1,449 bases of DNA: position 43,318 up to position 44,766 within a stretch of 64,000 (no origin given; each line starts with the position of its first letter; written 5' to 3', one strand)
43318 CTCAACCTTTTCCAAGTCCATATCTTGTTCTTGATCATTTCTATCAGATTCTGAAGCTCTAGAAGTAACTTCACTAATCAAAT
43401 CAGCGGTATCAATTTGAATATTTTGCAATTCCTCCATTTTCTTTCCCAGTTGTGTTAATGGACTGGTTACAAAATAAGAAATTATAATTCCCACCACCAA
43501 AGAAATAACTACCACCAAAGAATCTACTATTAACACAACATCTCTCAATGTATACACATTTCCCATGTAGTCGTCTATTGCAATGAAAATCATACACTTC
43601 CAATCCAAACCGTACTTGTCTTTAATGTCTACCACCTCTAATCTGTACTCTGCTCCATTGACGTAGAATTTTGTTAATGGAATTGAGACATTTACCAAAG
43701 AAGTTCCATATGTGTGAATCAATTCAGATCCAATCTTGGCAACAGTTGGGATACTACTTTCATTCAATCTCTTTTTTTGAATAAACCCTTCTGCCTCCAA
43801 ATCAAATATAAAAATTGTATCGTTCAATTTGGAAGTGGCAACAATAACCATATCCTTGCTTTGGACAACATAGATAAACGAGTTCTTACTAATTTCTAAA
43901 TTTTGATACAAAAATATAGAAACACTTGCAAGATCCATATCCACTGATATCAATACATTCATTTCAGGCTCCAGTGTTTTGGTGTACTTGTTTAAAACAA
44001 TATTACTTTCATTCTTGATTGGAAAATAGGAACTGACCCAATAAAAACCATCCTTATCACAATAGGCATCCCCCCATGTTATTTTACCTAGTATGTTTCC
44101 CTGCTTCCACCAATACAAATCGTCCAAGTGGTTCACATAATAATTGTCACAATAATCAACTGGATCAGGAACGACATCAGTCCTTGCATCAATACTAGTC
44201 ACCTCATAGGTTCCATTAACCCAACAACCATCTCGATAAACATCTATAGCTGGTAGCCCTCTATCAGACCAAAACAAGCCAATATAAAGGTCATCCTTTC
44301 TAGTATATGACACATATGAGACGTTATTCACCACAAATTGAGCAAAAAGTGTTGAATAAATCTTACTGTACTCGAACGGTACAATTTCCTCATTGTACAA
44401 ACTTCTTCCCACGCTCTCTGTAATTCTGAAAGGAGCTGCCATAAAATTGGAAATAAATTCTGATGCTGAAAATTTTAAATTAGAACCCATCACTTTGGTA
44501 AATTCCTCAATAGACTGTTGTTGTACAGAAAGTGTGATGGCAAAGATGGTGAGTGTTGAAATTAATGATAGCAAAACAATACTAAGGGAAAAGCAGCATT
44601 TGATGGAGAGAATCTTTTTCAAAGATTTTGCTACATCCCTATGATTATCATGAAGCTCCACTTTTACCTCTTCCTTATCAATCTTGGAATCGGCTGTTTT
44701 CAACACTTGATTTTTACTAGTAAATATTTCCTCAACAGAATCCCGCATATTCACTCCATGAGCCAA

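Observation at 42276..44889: Receptor-type class III nucleotidyl cyclase with a large extracytoplasmic sensor domain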

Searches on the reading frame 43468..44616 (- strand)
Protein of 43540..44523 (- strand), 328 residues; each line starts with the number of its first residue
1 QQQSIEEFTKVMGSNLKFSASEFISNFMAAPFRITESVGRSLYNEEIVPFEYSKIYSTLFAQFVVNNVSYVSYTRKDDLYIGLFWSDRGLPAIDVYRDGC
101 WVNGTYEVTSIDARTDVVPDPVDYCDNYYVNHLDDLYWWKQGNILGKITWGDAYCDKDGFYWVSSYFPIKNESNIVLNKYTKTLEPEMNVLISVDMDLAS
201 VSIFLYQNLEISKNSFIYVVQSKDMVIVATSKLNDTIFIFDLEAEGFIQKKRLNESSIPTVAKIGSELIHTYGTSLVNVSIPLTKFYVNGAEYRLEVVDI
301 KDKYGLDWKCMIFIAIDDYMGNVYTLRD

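Call 5: search_protein_families(library=pfam, proteins=[window:43540-44523:-], max_evalue=10)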
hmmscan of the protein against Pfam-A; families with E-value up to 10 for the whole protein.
seq(328 aa): 1 family
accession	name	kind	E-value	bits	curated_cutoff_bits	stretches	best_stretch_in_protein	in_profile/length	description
PF07494.17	Reg_prop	-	0.16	12.7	20.4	1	152-166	9-23/24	Two component regulator propeller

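Call 12: search_solved_structures(query=window:43540-44523:-, max_evalue=10, show_alignments=2)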
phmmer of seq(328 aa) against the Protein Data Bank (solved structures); distinct sequences matched with E-value up to 10: 3.
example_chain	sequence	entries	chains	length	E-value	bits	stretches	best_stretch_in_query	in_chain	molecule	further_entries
6m32_A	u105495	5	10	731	0.34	13.6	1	75-139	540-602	Photosystem P840 reaction center, large subunit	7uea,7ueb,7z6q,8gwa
7aef_q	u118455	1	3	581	1.2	11.8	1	193-250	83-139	Phosphoserine phosphatase SerB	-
6ek8_A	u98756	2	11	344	4.9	9.8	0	167-234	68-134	YaxB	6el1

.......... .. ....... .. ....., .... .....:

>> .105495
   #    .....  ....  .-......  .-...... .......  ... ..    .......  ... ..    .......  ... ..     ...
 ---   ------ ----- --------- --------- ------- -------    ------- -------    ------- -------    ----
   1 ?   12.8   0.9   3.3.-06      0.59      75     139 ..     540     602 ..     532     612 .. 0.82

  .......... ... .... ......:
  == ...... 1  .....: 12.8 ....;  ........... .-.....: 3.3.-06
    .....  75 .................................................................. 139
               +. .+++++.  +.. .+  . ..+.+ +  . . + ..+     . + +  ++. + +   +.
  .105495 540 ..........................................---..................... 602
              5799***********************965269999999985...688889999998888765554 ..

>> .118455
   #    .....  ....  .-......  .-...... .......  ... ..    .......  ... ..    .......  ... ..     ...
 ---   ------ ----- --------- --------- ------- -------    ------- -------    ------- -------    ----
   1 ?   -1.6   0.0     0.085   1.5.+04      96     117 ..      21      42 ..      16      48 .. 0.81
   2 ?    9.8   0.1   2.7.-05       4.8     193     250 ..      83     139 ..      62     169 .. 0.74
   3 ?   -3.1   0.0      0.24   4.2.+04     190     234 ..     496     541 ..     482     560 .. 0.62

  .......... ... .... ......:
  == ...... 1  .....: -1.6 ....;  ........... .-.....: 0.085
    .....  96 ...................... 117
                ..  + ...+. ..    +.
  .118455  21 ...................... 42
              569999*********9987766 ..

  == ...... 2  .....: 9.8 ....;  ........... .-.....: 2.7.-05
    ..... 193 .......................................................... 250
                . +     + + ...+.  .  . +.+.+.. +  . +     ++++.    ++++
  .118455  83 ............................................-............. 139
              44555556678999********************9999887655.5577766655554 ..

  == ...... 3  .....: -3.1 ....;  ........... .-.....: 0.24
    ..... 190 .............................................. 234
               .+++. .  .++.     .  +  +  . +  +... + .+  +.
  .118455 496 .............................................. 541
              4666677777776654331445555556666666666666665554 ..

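Call 23: find_homologous_proteins(query=window:43540-44523:-, max_evalue=10)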
Query seq(328 aa): 660 candidates shared short words with the query, none scored E <= 10.

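Call 28: find_homologous_proteins(query=A1, max_evalue=0.001)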
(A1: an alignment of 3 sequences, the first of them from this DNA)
Query A1 (3 sequences) (383 aa, profile of the alignment): 52 proteins with E <= 0.001 among 8000 candidates.
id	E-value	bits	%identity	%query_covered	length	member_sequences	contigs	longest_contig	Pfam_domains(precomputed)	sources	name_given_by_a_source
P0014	6.4e-81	291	20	93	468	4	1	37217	PF00672.31,PF02743.25,PF22673.3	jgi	jgi:sigma-B regulation protein RsbU (phosphoserine phosphatase)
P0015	1.3e-76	276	21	46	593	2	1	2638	PF00672.31,PF02743.25,PF22673.3,PF00512.32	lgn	-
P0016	5.3e-63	232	22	42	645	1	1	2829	PF00672.31,PF02743.25,PF22673.3,PF00990.27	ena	-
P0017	5.5e-61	225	24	32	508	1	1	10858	PF13426.14,PF13188.14,PF02743.25,PF22673.3,PF00989.32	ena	-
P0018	2.0e-60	223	19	42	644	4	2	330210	PF00672.31,PF02743.25,PF22673.3,PF00990.27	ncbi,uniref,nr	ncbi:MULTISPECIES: diguanylate cyclase domain-containing protein [Trichocoleus]|uniref:Diguanylate c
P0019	2.3e-60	223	21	42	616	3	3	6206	PF00672.31,PF02743.25,PF22673.3,PF00990.27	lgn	-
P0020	3.2e-60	222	22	48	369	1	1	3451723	PF02743.25,PF22673.3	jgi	jgi:sigma-B regulation protein RsbU (phosphoserine phosphatase)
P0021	8.2e-60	221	24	46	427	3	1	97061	PF00672.31,PF17201.11,PF02743.25,PF22673.3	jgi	jgi:HAMP domain-containing protein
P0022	9.4e-60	221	19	90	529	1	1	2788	PF00672.31,PF17201.11,PF02743.25,PF22673.3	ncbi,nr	ncbi:MAG: HAMP domain-containing protein, partial [Coleofasciculus sp. Co-bin14]|nr:HAMP domain-cont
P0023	2.5e-59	219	19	92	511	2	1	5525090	PF00672.31,PF13426.14,PF13188.14,PF02743.25,PF22673.3,PF08448.17,PF00989.32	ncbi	-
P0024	3.8e-59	219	22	62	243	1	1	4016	PF02743.25,PF22673.3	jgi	jgi:hypothetical protein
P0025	9.2e-59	218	23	46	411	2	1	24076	PF00672.31,PF17201.11,PF02743.25,PF22673.3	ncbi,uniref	ncbi:cache domain-containing protein, partial [Phormidium sp. FACHB-592]|uniref:PDC sensor domain-co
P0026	9.0e-58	214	22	31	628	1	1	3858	PF00672.31,PF02743.25,PF22673.3,PF00990.27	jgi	jgi:diguanylate cyclase (GGDEF)-like protein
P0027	2.3e-56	210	27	14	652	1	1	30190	PF00672.31,PF02743.25,PF22673.3,PF00990.27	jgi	jgi:diguanylate cyclase (GGDEF)-like protein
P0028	1.2e-54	204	-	-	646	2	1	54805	PF00672.31,PF02743.25,PF22673.3,PF00990.27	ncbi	-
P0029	3.7e-52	196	20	68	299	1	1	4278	PF02743.25,PF22673.3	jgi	jgi:hypothetical protein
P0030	8.8e-52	195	23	41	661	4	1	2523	PF00672.31,PF02743.25,PF02518.32,PF00512.32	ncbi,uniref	ncbi:HAMP domain-containing sensor histidine kinase, partial [Microcoleus sp. herbarium12]|uniref:HA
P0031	1.2e-50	191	-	-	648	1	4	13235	PF00672.31,PF02743.25,PF22673.3,PF00990.27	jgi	jgi:diguanylate cyclase (GGDEF)-like protein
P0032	1.5e-50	191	20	54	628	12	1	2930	PF00672.31,PF17201.11,PF02743.25,PF22673.3,PF00990.27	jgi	jgi:diguanylate cyclase (GGDEF)-like protein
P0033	3.5e-50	189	-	-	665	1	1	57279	PF00672.31,PF17201.11,PF02743.25,PF22673.3,PF00990.27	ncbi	-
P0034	4.0e-49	186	23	49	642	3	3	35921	PF00672.31,PF17201.11,PF02743.25,PF22673.3,PF00990.27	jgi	jgi:diguanylate cyclase (GGDEF)-like protein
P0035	4.4e-49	186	23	40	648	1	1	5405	PF00672.31,PF17201.11,PF02743.25,PF22673.3,PF00990.27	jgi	jgi:diguanylate cyclase (GGDEF)-like protein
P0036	7.6e-49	185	20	55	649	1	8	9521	PF00672.31,PF17201.11,PF02743.25,PF22673.3,PF00990.27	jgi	jgi:diguanylate cyclase (GGDEF)-like protein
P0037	1.8e-48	184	20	83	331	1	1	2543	PF02743.25,PF22673.3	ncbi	ncbi:cache domain-containing protein, partial [Phormidium sp. FACHB-592]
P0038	2.7e-48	183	21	40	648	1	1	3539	PF00672.31,PF17201.11,PF02743.25,PF22673.3,PF00990.27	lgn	-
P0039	3.6e-48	183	22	40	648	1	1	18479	PF00672.31,PF17201.11,PF02743.25,PF22673.3,PF00990.27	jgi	jgi:diguanylate cyclase (GGDEF)-like protein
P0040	7.0e-48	182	23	40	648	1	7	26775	PF00672.31,PF17201.11,PF02743.25,PF22673.3,PF00990.27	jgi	jgi:diguanylate cyclase (GGDEF)-like protein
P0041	1.3e-47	181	-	-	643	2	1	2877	PF00672.31,PF02743.25,PF22673.3,PF00990.27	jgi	jgi:diguanylate cyclase (GGDEF)-like protein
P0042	1.4e-47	181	-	-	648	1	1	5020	PF00672.31,PF17201.11,PF02743.25,PF22673.3,PF00990.27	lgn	-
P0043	5.5e-47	179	23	40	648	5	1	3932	PF00672.31,PF17201.11,PF02743.25,PF22673.3,PF00990.27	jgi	jgi:diguanylate cyclase (GGDEF)-like protein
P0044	3.2e-46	176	-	-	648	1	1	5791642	PF00672.31,PF02743.25,PF22673.3,PF00990.27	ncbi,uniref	ncbi:diguanylate cyclase domain-containing protein [Altericista sp. CCNU0014]|uniref:diguanylate cyc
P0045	5.7e-46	175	18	71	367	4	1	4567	PF02743.25,PF22673.3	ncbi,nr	ncbi:MAG: hypothetical protein HC840_26910 [Leptolyngbyaceae cyanobacterium RM2_2_4]|nr:hypothetical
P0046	4.7e-45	172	16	90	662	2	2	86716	PF00672.31,PF02743.25,PF22673.3,PF00990.27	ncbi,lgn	-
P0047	1.1e-44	171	20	54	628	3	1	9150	PF00672.31,PF02743.25,PF22673.3,PF00990.27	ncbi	ncbi:MAG: diguanylate cyclase domain-containing protein [Waterburya sp.]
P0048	1.3e-44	171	20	57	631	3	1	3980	PF00672.31,PF17201.11,PF02743.25,PF22673.3,PF00990.27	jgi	jgi:diguanylate cyclase (GGDEF)-like protein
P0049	3.4e-44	170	-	-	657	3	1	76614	PF02743.25,PF22673.3,PF00990.27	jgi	jgi:diguanylate cyclase (GGDEF)-like protein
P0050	7.6e-44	168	22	42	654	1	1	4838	PF00672.31,PF17201.11,PF02743.25,PF22673.3,PF00990.27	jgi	jgi:diguanylate cyclase (GGDEF)-like protein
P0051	3.2e-43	166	-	-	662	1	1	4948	PF02743.25,PF22673.3,PF00990.27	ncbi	-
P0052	1.8e-42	164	19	54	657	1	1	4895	PF02743.25,PF22673.3,PF00990.27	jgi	jgi:diguanylate cyclase (GGDEF)-like protein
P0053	1.9e-42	164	21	40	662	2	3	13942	PF02743.25,PF22673.3,PF00990.27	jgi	jgi:diguanylate cyclase (GGDEF)-like protein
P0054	7.9e-42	162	-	-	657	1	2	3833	PF02743.25,PF22673.3,PF00990.27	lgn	-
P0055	9.3e-42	162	-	-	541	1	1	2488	PF02743.25,PF22673.3,PF00990.27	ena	-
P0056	1.0e-41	161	20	57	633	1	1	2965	PF00672.31,PF17201.11,PF02743.25,PF22673.3,PF00990.27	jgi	jgi:diguanylate cyclase (GGDEF)-like protein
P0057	1.6e-41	161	26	22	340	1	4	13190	PF02743.25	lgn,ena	-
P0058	3.0e-29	120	100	2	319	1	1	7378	PF02743.25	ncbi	ncbi:MAG: cache domain-containing protein, partial [Phormidium sp.]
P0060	3.6e-28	117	-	-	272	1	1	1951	PF02743.25,PF22673.3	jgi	jgi:Cache domain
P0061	1.2e-26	112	-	-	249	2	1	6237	PF02743.25,PF22673.3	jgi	jgi:hypothetical protein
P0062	8.0e-23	99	27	6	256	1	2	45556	PF02743.25,PF22673.3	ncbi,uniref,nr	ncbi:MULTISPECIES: hypothetical protein [unclassified Moorena]|uniref:PDC sensor domain-containing p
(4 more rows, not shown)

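Call 29: search_protein_representatives(protein=window:43540-44523:-)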
Query: 328 residues. Proteins with E-value up to 0.001 (for the whole library): 45; up to 1e-10: 6; up to 1e-30: 2. The best 45 are listed.
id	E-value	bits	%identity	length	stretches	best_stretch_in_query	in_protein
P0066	3.2e-92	326.0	47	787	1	1-326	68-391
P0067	1.6e-70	254.7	41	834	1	1-322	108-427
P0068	5.1e-28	115.0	30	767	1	3-327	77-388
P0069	3.5e-17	79.4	27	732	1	21-323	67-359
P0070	7.2e-13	65.2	30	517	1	188-326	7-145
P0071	1.3e-12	64.4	30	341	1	134-327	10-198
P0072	2.1e-08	50.5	25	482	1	5-325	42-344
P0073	5.1e-08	49.2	29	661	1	126-324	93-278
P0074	1.6e-07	47.6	22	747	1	4-323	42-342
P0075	7.8e-07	45.4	24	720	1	2-325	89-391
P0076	1.2e-06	44.7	28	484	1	194-321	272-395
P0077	2.6e-06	43.6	22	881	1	21-323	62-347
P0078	3.0e-06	43.4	20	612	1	5-325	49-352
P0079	8.1e-06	42.0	34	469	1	206-327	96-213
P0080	2.0e-05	40.7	27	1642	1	162-323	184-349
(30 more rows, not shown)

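Call 32: search_protein_families(library=pfam, proteins=[P0066, P0067, P0068, P0069, P0070, P0071, P0072, P0073, P0074, P0075], max_evalue=0.01)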
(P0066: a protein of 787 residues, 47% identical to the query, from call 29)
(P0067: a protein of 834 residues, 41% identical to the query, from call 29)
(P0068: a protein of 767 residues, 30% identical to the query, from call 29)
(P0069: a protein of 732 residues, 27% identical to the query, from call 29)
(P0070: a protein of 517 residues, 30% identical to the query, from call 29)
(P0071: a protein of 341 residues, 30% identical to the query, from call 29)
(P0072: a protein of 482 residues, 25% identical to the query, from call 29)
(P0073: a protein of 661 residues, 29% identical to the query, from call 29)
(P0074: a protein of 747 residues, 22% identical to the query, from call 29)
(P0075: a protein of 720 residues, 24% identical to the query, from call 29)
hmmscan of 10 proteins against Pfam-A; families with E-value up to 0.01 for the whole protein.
P0066 (787 aa): 1 family
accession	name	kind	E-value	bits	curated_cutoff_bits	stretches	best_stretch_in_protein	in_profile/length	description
PF00211.25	Guanylate_cyc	-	1.2e-23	84.1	21.9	1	524-697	7-174/183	Adenylate and Guanylate cyclase catalytic domain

P0067 (834 aa): 1 family
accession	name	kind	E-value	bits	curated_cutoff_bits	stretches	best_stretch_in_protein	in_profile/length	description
PF00211.25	Guanylate_cyc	-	9.3e-24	84.5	21.9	1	573-747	7-175/183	Adenylate and Guanylate cyclase catalytic domain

P0068 (767 aa): 2 families
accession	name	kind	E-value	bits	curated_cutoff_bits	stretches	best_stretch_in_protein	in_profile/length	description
PF00211.25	Guanylate_cyc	-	1.3e-22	80.7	21.9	1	490-670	8-181/183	Adenylate and Guanylate cyclase catalytic domain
PF04405.19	ScdA_N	-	0.0048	16.9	32.5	0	536-575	2-42/56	Domain of Unknown function (DUF542)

P0069 (732 aa): 2 families
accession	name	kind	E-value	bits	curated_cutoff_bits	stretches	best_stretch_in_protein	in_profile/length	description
PF00211.25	Guanylate_cyc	-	2.6e-20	73.2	21.9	1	475-656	7-181/183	Adenylate and Guanylate cyclase catalytic domain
PF02743.24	dCache_1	-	0.0011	19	45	1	168-328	89-222/240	Cache domain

P0070 (517 aa): 2 families
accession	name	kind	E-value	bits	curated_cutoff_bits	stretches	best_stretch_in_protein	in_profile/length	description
PF00211.25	Guanylate_cyc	-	5.6e-24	85.2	21.9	1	249-423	7-175/183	Adenylate and Guanylate cyclase catalytic domain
PF09660.15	DUF2397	-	0.0017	17.7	28.5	1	172-227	116-169/483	Protein of unknown function (DUF2397)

P0071 (341 aa): 0 families

P0072 (482 aa): 3 families
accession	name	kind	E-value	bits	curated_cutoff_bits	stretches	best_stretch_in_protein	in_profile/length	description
PF02743.24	dCache_1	-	1.6e-16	61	45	1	163-316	91-227/240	Cache domain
PF22673.2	MCP-like_PDC_1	-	7.9e-09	36.4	27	1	144-226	31-112/113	Methyl-accepting chemotaxis protein-like, first PDC sensor domain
PF00672.30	HAMP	-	0.00043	21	25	1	367-420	2-52/53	HAMP domain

P0073 (661 aa): 2 families
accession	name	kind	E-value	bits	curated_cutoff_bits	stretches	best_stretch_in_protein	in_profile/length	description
PF00211.25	Guanylate_cyc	-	5.4e-21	75.4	21.9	1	394-568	5-173/183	Adenylate and Guanylate cyclase catalytic domain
PF02743.24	dCache_1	-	0.0014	18.6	45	1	83-266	88-239/240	Cache domain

P0074 (747 aa): 5 families
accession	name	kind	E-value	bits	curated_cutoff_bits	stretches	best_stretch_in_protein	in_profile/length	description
PF00990.26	GGDEF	-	6.1e-51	172.8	23.8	1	579-737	1-161/161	Diguanylate cyclase, GGDEF domain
PF02743.24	dCache_1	-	3.2e-20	73.1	45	1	52-305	16-226/240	Cache domain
PF22673.2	MCP-like_PDC_1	-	5.2e-10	40.2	27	1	139-225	27-112/113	Methyl-accepting chemotaxis protein-like, first PDC sensor domain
PF17201.10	Cache_3-Cache_2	-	9.7e-06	25.5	27.7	1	198-342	161-293/299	Cache 3/Cache 2 fusion domain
PF24898.2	GGDEF_GdpP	-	0.0018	19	30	1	616-739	1-117/126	Cyclic-di-AMP phosphodiesterase GdpP-like, GGDEF domain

P0075 (720 aa): 6 families
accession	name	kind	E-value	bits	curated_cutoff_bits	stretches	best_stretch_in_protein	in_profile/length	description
PF02743.24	dCache_1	-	1.4e-17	64.5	45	1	91-378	2-239/240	Cache domain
PF08448.16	PAS_4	-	5.9e-16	59.1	23.1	1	513-617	1-110/110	PAS fold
PF00989.32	PAS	-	1.4e-06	28.8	22.6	1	508-612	2-113/113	PAS fold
PF22673.2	MCP-like_PDC_1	-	7.2e-06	26.9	27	1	204-275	41-112/113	Methyl-accepting chemotaxis protein-like, first PDC sensor domain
PF13426.13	PAS_9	-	0.0037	17.9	27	0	535-614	19-103/103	PAS domain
PF12729.13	4HB_MCP_1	-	0.0049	16.9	27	0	58-95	3-40/181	Four helix bundle sensory module for signal transduction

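Call 33: list_cluster_members(proteins=[P0066, P0067, P0068, P0069, P0070, P0071, P0073, P0002, P0079])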
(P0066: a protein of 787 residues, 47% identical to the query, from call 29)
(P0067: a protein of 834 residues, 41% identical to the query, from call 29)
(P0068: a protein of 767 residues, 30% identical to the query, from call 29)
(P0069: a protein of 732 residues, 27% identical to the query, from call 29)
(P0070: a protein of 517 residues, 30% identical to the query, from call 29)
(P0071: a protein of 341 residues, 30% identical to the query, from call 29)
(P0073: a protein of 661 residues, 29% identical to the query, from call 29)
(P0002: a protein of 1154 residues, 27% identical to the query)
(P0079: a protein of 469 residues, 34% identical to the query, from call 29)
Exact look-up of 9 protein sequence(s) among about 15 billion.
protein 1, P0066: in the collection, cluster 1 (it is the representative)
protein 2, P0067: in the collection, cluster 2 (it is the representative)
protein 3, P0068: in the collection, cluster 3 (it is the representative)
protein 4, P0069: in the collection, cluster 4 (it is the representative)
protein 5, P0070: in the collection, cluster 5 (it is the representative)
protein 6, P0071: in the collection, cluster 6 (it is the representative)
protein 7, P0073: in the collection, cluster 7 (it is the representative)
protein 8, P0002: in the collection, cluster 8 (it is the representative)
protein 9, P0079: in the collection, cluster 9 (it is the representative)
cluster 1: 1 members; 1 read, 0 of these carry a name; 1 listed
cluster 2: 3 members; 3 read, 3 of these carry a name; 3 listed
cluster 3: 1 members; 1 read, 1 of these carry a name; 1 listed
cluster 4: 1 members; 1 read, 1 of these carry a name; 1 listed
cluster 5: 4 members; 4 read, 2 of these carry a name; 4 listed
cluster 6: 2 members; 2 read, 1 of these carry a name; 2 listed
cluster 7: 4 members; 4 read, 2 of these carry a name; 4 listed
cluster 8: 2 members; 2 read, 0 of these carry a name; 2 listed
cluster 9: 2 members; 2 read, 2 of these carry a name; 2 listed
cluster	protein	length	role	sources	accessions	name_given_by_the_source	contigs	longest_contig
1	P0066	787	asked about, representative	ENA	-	-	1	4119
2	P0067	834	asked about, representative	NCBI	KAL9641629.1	hypothetical protein ABK040_013547 [Willaertia magna]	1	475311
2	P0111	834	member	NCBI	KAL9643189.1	hypothetical protein ABK040_001677 [Willaertia magna]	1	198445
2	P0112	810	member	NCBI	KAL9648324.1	hypothetical protein ABK040_001904 [Willaertia magna]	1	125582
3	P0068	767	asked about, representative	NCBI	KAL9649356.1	hypothetical protein ABK040_016183 [Willaertia magna]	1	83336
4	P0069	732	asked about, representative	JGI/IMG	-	adenylate cyclase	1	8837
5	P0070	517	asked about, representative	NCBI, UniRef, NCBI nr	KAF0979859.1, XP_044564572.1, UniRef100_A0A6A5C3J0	hypothetical protein FDP41_001012 [Naegleria fowleri] | Guanylate cyclase domain-containing protein n=1 Tax=Naegleria fowleri TaxID=5763 ... | uncharacterized protein FDP41_001012 [Naegleria fowleri]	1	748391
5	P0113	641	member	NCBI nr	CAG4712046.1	unnamed protein product [Naegleria fowleri]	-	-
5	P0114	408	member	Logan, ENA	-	-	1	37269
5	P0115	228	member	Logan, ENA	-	-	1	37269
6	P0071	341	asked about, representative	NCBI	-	-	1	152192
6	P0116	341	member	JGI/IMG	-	methyl-accepting chemotaxis protein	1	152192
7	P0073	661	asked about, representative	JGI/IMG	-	adenylate cyclase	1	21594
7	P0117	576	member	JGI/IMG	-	adenylate cyclase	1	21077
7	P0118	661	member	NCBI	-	-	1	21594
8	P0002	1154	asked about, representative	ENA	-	-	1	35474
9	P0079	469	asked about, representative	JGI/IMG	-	GGDEF domain-containing protein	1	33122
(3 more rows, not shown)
